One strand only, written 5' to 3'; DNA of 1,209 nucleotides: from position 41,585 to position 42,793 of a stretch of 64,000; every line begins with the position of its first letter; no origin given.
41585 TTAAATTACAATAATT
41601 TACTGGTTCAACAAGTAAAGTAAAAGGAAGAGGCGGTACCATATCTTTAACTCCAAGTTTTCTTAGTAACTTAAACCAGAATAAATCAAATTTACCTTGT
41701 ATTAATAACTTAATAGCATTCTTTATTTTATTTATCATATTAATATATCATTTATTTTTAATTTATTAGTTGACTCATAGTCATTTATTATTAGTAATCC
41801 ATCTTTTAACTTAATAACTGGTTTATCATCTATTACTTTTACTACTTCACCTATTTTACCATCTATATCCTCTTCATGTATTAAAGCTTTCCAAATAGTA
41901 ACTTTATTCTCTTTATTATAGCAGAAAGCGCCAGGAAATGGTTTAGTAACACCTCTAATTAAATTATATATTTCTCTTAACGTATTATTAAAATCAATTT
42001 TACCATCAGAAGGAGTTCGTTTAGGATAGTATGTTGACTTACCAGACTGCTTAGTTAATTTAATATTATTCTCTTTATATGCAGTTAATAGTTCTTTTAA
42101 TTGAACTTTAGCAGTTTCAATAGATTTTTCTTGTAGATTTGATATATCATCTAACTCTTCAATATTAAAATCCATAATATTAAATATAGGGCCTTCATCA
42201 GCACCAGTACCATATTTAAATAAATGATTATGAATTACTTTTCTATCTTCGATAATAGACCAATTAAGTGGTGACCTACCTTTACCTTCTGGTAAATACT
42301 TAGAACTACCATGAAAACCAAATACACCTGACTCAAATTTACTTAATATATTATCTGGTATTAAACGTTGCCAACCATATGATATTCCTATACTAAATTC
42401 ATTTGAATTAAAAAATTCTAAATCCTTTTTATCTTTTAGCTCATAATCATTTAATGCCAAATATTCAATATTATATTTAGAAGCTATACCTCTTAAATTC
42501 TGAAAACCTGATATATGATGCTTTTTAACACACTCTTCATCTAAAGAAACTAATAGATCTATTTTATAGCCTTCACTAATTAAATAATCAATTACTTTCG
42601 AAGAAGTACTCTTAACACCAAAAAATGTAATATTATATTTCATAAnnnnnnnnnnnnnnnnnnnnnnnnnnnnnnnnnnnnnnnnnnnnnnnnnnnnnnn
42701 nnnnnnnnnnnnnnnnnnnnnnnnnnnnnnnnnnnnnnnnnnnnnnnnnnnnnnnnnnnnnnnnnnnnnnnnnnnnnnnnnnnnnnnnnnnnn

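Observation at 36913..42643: FdtA-like isomerase + DegT aminotransferase + formyltransferase: predicted 3-formamido-3,6-dideoxyhexose branch, with an embedded SPASM radical-SAM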

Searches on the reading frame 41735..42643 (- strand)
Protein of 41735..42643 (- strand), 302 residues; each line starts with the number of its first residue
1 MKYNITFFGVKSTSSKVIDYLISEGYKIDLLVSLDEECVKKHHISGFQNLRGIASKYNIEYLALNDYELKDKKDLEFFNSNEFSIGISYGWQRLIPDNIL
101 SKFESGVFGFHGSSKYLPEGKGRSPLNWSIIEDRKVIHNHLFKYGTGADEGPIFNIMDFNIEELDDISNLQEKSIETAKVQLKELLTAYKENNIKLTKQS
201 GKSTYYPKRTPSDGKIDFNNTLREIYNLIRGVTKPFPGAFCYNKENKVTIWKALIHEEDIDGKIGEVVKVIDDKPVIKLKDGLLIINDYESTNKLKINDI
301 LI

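Call 4: search_protein_families(library=pfam, proteins=[window:41735-42643:-])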
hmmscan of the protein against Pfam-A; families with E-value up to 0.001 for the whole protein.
window:41735-42643:- (302 aa): 1 family
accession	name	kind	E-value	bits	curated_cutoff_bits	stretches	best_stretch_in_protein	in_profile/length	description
PF02911.23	Formyl_trans_C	-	2.4e-17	63.4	21.1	1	210-294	3-87/100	Formyl transferase, C-terminal domain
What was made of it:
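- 41735..42643 (-): 302-aa ArnA-type formyltransferase homologue with the C-terminal OB-like domain. Catalytic His111 and Asp149 are kept. Gly109 replaces the catalytic Asn (GFHG at 42308-42319). Pfam Formyl_trans_C scores 63.4 bits and Formyl_trans_N is not significant (call 4).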

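Call 5: search_protein_families(library=ncbifam, proteins=[window:41735-42643:-])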
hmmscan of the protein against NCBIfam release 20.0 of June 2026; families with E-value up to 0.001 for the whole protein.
window:41735-42643:- (302 aa): 3 families
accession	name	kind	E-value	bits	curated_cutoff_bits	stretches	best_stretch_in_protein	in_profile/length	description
NF005998.1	PRK08125.1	equivalog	1.8e-39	135.7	777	1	15-296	13-286/649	bifunctional UDP-4-amino-4-deoxy-L-arabinose formyltransferase/UDP-glucuronic acid oxidase ArnA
NF005414.0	PRK06988.1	equivalog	1.9e-35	122.4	316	1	2-282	2-277/311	formyltransferase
TIGR00460.1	fmt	equivalog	4.9e-23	81.7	201.5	1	4-288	2-286/315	methionyl-tRNA formyltransferase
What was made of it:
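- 41735..42643 (-): NCBIfam ArnA 135.7, PRK06988 122.4 and fmt 81.7 bits are all below their cut-offs (call 5).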

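Call 10: search_solved_structures(query=window:41735-42643:-, max_evalue=0.001, show_alignments=3)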
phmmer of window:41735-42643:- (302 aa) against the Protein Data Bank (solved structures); distinct sequences matched with E-value up to 0.001: 27.
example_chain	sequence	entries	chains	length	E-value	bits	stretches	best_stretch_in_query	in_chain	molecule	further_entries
8gjh_A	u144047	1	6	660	2.9e-23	85.8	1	87-270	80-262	Bifunctional polymyxin resistance protein ArnA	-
6pih_A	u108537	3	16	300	4.7e-23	85.1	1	87-271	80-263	Bifunctional polymyxin resistance protein ArnA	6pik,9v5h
1yrw_A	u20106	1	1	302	4.8e-23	85.1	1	87-271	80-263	protein ArnA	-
2bln_A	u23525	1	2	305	4.9e-23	85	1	87-271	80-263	PROTEIN YFBG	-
5j63_A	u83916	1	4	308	5.1e-23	85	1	87-271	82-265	Bifunctional polymyxin resistance protein ArnA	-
1z7e_A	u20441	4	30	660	2.7e-22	82.6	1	87-271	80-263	protein ArnA | Bifunctional polymyxin resistance protein ArnA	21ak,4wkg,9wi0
4iqf_A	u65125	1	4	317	6e-13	51.9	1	4-273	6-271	Methionyl-tRNA formyltransferase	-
3tqq_A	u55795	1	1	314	1.6e-11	47.2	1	64-281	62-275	Methionyl-tRNA formyltransferase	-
3q0i_A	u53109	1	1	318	5.8e-10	42.1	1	6-273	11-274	Methionyl-tRNA formyltransferase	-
4qpd_A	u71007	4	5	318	6e-09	38.8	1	93-286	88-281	10-formyltetrahydrofolate dehydrogenase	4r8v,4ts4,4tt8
4qpc_A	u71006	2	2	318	1.6e-08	37.4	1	93-286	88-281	10-formyltetrahydrofolate dehydrogenase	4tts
5vyt_A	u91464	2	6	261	3e-07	33.2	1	76-240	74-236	Gdp-mannose 4,6-dehydratase / gdp-4-amino-4,6-dideoxy-d-mannose formyltransferase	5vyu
5vys_A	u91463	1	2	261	1.6e-06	30.8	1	72-240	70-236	Gdp-mannose 4,6-dehydratase / gdp-4-amino-4,6-dideoxy-d-mannose formyltransferase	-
1zgh_A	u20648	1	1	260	1.9e-06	30.6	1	53-243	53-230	Methionyl-tRNA formyltransferase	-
5vyr_A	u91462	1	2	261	2e-06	30.5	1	76-240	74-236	Gdp-mannose 4,6-dehydratase / gdp-4-amino-4,6-dideoxy-d-mannose formyltransferase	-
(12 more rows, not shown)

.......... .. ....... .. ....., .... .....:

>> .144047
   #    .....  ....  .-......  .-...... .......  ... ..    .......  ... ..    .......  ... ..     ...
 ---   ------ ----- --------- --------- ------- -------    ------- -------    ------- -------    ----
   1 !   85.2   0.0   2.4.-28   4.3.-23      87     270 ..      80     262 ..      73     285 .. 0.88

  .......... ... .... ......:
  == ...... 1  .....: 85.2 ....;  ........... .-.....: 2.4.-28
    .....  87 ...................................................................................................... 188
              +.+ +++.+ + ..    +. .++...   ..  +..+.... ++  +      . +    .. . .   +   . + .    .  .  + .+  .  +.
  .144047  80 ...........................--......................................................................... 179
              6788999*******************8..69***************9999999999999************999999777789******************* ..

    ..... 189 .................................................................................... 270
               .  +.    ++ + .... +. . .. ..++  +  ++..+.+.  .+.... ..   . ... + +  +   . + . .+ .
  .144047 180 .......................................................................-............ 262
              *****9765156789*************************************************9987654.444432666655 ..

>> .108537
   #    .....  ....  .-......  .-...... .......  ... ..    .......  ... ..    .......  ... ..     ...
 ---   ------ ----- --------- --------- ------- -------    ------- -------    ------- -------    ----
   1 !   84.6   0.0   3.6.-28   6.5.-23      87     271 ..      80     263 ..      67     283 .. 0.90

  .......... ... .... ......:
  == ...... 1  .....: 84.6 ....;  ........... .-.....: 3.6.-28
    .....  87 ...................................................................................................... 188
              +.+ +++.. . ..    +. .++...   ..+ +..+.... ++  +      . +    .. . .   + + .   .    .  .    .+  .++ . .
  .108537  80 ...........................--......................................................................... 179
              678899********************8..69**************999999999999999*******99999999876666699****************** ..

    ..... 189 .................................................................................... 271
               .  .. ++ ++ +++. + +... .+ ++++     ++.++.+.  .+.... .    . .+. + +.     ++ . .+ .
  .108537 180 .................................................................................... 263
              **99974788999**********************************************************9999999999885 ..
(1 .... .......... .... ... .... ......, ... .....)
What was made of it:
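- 41735..42643 (-): PDB matches are ArnA 3e-23, Fmt 6e-13, WbkC 3e-7, QdtF 5e-5 and FdtF 3e-4 (call 10).
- On N10-formyl-THF-dependent sugar N-formyltransferases (ArnA-N, WlaRD, FdtF, QdtF, WbkC, VioF): The motif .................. carries a two-residue insertion (call 10).
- Closest known: Methionyl-tRNA formyltransferase. Different: It lies in a glycan operon, the Asn is replaced, and ArnA is a much closer relative (calls 5, 10).
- WbkC matches the formyltransferase better (3e-7) than FdtF or QdtF do (call 10).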

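Call 14: find_encoding_contigs(protein=window:41735-42643:-, flank=10000, max_places=6)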
Protein window:41735-42643:- (302 aa): 24 contigs read that carry it; 1 place shown.
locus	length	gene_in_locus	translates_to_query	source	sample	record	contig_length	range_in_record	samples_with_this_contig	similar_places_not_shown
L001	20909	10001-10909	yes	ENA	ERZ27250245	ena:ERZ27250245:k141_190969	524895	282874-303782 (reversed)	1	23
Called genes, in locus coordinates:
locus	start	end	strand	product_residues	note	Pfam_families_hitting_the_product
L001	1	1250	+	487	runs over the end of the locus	PF02310:B12-binding, PF04055:Radical_SAM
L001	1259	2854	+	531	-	PF02366:PMT (weak)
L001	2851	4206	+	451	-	PF13231:PMT_2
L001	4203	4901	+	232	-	PF00535:Glycos_transf_2, PF10111:Glyco_tranf_2_2 (weak), PF13641:Glyco_tranf_2_3 (weak)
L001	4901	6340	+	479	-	PF02310:B12-binding, PF04055:Radical_SAM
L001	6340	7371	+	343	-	PF00534:Glycos_transf_1, PF13692:Glyco_trans_1_4, PF13524:Glyco_trans_1_2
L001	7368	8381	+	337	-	PF00534:Glycos_transf_1, PF13692:Glyco_trans_1_4, PF13524:Glyco_trans_1_2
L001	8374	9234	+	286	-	PF00535:Glycos_transf_2, PF10111:Glyco_tranf_2_2, PF13641:Glyco_tranf_2_3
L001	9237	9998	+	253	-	-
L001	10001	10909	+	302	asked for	PF02911:Formyl_trans_C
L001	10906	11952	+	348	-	PF04055:Radical_SAM, PF13186:SPASM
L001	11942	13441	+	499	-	PF01943:Polysacc_synt, PF13440:Polysacc_synt_3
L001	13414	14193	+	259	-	PF01209:Ubie_methyltran, PF10294:Methyltransf_16, PF02527:GidB, PF05175:MTS, PF13489:Methyltransf_23, PF03848:TehB, PF13649:Methyltransf_25, PF13847:Methyltransf_31, +3 more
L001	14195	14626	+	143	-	PF05523:FdtA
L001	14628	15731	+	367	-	PF01041:DegT_DnrJ_EryC1, PF00266:Aminotran_5, PF01053:Cys_Met_Meta_PP (weak)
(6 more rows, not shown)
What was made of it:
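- Checked: The FdtA start is more likely the ATG at 38449 (143 aa, as called in the public contig, call 14) than the TTG at 38467.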

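Call 17: find_homologous_proteins(query=window:41735-42643:-, max_evalue=1e-10)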
Query window:41735-42643:- (302 aa): 1524 proteins with E <= 1e-10 among 2744 candidates; the best 120 are listed.
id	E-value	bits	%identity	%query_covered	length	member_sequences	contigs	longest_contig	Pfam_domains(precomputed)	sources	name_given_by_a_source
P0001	2.7e-197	672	100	100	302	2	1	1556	PF02911.24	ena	-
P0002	1.5e-117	410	62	99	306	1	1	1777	PF00551.25,PF02911.24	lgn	-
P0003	1.5e-114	400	61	100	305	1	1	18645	PF00551.25,PF02911.24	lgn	-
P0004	3.1e-111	389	60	100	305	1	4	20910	PF00551.25,PF02911.24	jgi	-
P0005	2.7e-103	363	57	100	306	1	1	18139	PF00551.25,PF02911.24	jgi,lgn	jgi:UDP-4-amino-4-deoxy-L-arabinose formyltransferase/UDP-glucuronic acid dehydrogenase (UDP-4-keto-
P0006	5.0e-102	359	53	100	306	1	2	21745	PF02911.24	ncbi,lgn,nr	ncbi:MAG: hypothetical protein NTZ18_04970 [Candidatus Komeilibacteria bacterium]|nr:hypothetical pr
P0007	1.0e-101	358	55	100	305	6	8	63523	PF00551.25,PF02911.24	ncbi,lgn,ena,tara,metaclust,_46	tara:strand:+ start:52128 stop:53045 length:918 start_codon:yes stop_codon:yes gene_type:complete|me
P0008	9.9e-100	352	54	100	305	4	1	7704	PF00551.25,PF02911.24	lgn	-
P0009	1.9e-85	305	50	100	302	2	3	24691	PF00551.25,PF02911.24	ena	-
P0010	3.3e-83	297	49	100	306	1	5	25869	PF02911.24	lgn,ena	-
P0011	2.9e-81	291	48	98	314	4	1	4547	PF00551.25,PF02911.24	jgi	jgi:UDP-4-amino-4-deoxy-L-arabinose formyltransferase/UDP-glucuronic acid dehydrogenase (UDP-4-keto-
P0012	7.8e-81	290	48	100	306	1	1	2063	PF00551.25,PF02911.24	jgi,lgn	jgi:methionyl-tRNA formyltransferase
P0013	1.0e-80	289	47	100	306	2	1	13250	PF02911.24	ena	-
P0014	1.7e-80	289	49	100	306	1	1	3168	PF00551.25,PF02911.24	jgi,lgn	jgi:methionyl-tRNA formyltransferase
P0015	1.8e-80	288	47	100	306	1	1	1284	PF00551.25,PF02911.24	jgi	jgi:methionyl-tRNA formyltransferase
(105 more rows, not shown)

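Call 19: find_related_loci(query=A1, collection=genome_contigs, flank=10000)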
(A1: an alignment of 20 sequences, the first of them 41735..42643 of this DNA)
Query A1 (302 aa) in genome_contigs; peptide patterns used: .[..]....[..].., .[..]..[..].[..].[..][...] (x = any residue, [..] = any of these).
600 stretches matched a pattern (row limit reached: there are more); 585 encode a relative of the query (tblastn E <= 1e-3); the best 80 are kept; 80 distinct loci.
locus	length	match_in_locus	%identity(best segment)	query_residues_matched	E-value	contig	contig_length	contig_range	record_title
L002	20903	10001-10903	48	5-301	2e-85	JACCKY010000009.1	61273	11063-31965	MAG: Candidatus Petromonas tenebris isolate A2 scaffold_28, whole genome shotgun sequence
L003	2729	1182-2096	45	1-301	2e-86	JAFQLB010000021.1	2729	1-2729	MAG: Lachnospiraceae bacterium isolate RGIG1917 Goat_Cecum.Co__c526418, whole genome shotgun sequence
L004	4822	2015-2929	46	1-301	6e-84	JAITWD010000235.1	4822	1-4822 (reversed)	MAG: Lachnospiraceae bacterium isolate TD116_bin70 k119_555021, whole genome shotgun sequence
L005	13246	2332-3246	44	1-301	1e-83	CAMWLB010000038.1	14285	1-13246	MAG TPA_asm: uncultured Lachnospiraceae bacterium isolate SRR14411331_bin.1_metawrap_v1.3_MAG genome assembly, contig: N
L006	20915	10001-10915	45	1-301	2e-83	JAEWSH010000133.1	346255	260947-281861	MAG: Bacillota bacterium isolate OH_SBrB_98 k127_484177, whole genome shotgun sequence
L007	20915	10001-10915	45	1-301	3e-83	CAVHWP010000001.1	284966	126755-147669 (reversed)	Bacteroidaceae bacterium isolate G02653-L1_cleanbin_000009 genome assembly, contig: Spades_G02653-L1_contig_3, whole gen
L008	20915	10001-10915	45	1-301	1e-83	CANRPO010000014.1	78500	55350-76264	MAG: uncultured Lachnospiraceae bacterium isolate Lapin-017__bin49 genome assembly, contig: Lapin-017__NODE_123_length_7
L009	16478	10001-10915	47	1-301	1e-82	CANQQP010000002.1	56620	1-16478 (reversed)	MAG: uncultured Bacilli bacterium isolate Lapin-008__bin8 genome assembly, contig: Lapin-008__NODE_690_length_56620_cov_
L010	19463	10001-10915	46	1-301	7e-83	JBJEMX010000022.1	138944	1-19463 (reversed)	MAG: Lachnospiraceae bacterium isolate LOHA14_bin.033 NODE_22_length_138944_cov_8.994917, whole genome shotgun sequence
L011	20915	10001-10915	45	1-301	2e-82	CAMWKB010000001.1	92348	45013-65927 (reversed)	MAG TPA_asm: uncultured Lachnospiraceae bacterium isolate SRR14411261_bin.5_metawrap_v1.3_MAG genome assembly, contig: N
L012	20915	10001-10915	44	1-301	2e-82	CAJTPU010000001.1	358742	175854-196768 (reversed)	MAG TPA_asm: uncultured Lachnospiraceae bacterium isolate MGBC111722 genome assembly, contig: MGBC111722.1, whole genome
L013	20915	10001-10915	44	1-301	1e-81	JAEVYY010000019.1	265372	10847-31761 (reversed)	MAG: Bacillota bacterium isolate OH_PBB_150 k127_1119154, whole genome shotgun sequence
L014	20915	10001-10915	43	1-301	1e-81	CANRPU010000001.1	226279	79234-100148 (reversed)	MAG: uncultured Lachnospiraceae bacterium isolate Lapin-018__bin18 genome assembly, contig: Lapin-018__NODE_12_length_22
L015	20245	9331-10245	44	1-301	3e-81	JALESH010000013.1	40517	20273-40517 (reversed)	MAG: Lachnospiraceae bacterium isolate SUG290 k141_8635030, whole genome shotgun sequence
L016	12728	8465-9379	44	1-301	2e-81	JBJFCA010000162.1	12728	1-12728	MAG: Lachnospiraceae bacterium isolate PUUB40_bin.023 NODE_4314_length_12728_cov_5.303164, whole genome shotgun sequence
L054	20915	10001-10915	43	1-301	5e-79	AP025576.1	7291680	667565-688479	Lachnospiraceae bacterium CE91-St56 DNA, complete genome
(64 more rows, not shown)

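Call 28: search_protein_families(library=pfam, proteins=[L002:5734-6729:+, L002:6818-8164:+, L002:8208-9161:+, L002:9192-9983:+, L002:9983-10927:+, L002:10955-12232:+, L002:12376-12825:+, L002:12840-14054:+, L002:14056-14487:+, L002:15453-16631:+], max_evalue=0.00001)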
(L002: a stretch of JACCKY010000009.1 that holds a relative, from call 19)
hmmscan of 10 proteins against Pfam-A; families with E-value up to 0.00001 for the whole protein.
L002:5734-6729:+ (331 aa): 8 families
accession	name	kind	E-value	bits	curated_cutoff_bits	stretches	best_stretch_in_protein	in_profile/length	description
PF01370.27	Epimerase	-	2.1e-57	194.8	20.9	1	24-262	2-240/240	NAD dependent epimerase/dehydratase family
PF16363.11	GDP_Man_Dehyd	-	1.5e-49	169.7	27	1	24-323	1-330/332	GDP-mannose 4,6 dehydratase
PF01073.25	3Beta_HSD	-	5.4e-25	88.4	22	1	24-254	1-235/280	3-beta hydroxysteroid dehydrogenase/isomerase family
PF02719.21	Polysacc_synt_2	-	9.1e-22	78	20.2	1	24-284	2-251/293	Polysaccharide biosynthesis protein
PF13460.12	NAD_binding_10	-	1.4e-09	38.5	27.2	1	27-165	1-121/184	NAD(P)H-binding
PF07993.18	NAD_binding_4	-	3.6e-09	36.6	20.1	1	81-240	80-254/258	Male sterility protein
PF04321.23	RmlD_sub_bind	-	2.4e-06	27.3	27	1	22-204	2-161/287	RmlD substrate binding domain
PF05368.20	NmrA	-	4.6e-06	26.9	27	1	21-140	3-107/298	NmrA-like family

L002:6818-8164:+ (448 aa): 4 families
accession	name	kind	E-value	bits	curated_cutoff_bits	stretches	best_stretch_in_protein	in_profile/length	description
PF03721.20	UDPG_MGDP_dh_N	-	1.8e-43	148.7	27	1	23-199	2-181/187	UDP-glucose/GDP-mannose dehydrogenase family, NAD binding domain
PF00984.24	UDPG_MGDP_dh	-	6.4e-31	106.8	25.4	1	220-310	2-93/94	UDP-glucose/GDP-mannose dehydrogenase family, central domain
PF03720.21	UDPG_MGDP_dh_C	-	1.7e-24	86.6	30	1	338-431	2-102/103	UDP-glucose/GDP-mannose dehydrogenase family, UDP binding domain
PF03446.21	NAD_binding_2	-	1.2e-11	45.3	21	1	23-159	1-114/161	NAD binding domain of 6-phosphogluconate dehydrogenase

L002:8208-9161:+ (317 aa): 6 families
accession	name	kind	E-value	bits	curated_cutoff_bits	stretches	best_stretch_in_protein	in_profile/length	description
PF16363.11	GDP_Man_Dehyd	-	4.9e-55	187.7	27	1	5-300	1-331/332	GDP-mannose 4,6 dehydratase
PF01370.27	Epimerase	-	6.9e-49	166.9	20.9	1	4-231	1-231/240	NAD dependent epimerase/dehydratase family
PF02719.21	Polysacc_synt_2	-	6.4e-11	42.4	20.2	0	4-109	1-121/293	Polysaccharide biosynthesis protein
PF01073.25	3Beta_HSD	-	7.6e-10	38.7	22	1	5-220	1-224/280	3-beta hydroxysteroid dehydrogenase/isomerase family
PF04321.23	RmlD_sub_bind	-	1.2e-08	34.9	27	1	3-263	2-238/287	RmlD substrate binding domain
PF07993.18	NAD_binding_4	-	1.3e-08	34.8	20.1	0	56-173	79-206/258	Male sterility protein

L002:9192-9983:+ (263 aa): 0 families

L002:9983-10927:+ (314 aa): 2 families
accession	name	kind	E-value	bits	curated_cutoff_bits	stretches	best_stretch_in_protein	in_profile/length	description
PF02911.23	Formyl_trans_C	-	5.4e-15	55.8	21.1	1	213-300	3-87/100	Formyl transferase, C-terminal domain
PF00551.24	Formyl_trans_N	-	6.1e-08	33.1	26.1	1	73-180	68-173/181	Formyl transferase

L002:10955-12232:+ (425 aa): 8 families
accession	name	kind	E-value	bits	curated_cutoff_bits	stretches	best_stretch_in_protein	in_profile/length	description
PF12002.13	MgsA_C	-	3.6e-66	222.6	27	1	259-424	1-167/167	MgsA AAA+ ATPase C terminal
PF16193.11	AAA_assoc_2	-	4.8e-25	88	34.3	1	180-258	4-81/81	AAA C-terminal domain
PF00004.35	AAA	-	5.3e-12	46.8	21.2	1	45-150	1-125/131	ATPase family associated with various cellular activities (AAA)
PF05496.18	RuvB_N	-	2.2e-10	41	27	1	12-130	1-117/159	Holliday junction DNA helicase RuvB P-loop domain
PF14532.12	Sigma54_activ_2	-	4.3e-08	33.9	25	1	43-134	22-109/138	Sigma-54 interaction domain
PF07728.20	AAA_5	-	1.1e-07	32.3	22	1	44-134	1-103/139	AAA domain (dynein-related subfamily)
PF01078.27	Mg_chelatase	-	9.7e-07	28.8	20.3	0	43-67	23-47/207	Magnesium chelatase, subunit ChlI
PF00158.32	Sigma54_activat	-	4.7e-06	26.8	20.2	0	98-135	94-131/168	Sigma-54 interaction domain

L002:12376-12825:+ (149 aa): 1 family
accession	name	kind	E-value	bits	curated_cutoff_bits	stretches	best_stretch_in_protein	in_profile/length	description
PF02082.26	Rrf2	-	1.7e-45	154.9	30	1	3-135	1-132/132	Iron-dependent Transcriptional regulator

L002:12840-14054:+ (404 aa): 2 families
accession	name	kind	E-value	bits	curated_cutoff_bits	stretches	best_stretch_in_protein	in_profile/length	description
PF00266.25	Aminotran_5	-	3.9e-87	293.1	21.5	1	17-379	1-371/371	Aminotransferase class-V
PF01041.23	DegT_DnrJ_EryC1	-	2.1e-09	37.6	19.8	1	81-195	45-151/360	DegT/DnrJ/EryC1/StrS aminotransferase family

L002:14056-14487:+ (143 aa): 1 family
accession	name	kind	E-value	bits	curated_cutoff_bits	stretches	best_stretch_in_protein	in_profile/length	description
PF01592.21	NifU_N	-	2.7e-50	170.2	22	1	1-122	1-125/127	NifU-like N terminal domain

L002:15453-16631:+ (392 aa): 1 family
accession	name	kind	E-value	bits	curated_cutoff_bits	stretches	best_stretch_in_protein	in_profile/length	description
PF01594.21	AI-2E_transport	-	1.3e-72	245.2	34.3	1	52-385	2-326/327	AI-2E family transporter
